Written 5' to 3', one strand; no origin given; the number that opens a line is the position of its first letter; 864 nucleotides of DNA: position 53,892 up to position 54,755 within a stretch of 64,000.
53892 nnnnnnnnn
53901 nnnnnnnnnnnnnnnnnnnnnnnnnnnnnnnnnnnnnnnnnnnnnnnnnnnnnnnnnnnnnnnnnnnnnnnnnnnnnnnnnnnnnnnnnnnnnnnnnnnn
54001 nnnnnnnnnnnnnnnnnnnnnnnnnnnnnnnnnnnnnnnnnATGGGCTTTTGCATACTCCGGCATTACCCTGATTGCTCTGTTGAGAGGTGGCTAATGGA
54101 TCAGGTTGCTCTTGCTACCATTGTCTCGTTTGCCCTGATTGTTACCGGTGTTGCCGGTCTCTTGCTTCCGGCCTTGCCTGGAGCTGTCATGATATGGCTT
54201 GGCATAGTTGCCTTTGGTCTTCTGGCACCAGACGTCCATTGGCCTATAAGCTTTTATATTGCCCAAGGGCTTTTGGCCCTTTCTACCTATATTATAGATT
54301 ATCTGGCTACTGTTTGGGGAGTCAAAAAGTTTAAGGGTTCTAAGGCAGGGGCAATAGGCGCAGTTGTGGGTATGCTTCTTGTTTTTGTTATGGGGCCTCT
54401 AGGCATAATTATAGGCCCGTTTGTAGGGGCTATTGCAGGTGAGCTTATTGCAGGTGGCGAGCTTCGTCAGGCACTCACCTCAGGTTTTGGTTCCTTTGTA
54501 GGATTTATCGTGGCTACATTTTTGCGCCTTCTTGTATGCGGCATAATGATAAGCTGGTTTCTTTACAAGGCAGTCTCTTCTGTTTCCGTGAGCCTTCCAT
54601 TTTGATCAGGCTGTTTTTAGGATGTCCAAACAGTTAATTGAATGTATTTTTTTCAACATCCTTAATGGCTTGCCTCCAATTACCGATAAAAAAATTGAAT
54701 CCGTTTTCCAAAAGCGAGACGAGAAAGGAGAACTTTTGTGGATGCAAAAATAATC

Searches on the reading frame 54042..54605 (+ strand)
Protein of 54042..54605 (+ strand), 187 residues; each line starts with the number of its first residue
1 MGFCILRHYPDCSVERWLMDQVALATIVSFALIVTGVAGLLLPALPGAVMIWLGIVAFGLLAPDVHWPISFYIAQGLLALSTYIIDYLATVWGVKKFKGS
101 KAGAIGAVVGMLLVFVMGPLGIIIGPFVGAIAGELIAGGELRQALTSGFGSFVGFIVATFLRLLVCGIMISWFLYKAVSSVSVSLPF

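Call 82: search_protein_families(library=pfam, proteins=[window:54042-54605:+], max_evalue=0.001)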
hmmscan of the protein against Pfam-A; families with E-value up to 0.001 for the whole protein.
window:54042-54605:+ (187 aa): 1 family
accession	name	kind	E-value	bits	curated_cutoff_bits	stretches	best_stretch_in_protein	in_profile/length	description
PF04306.18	DUF456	-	1.6e-32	113.2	29.4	1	41-176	1-138/139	Protein of unknown function (DUF456)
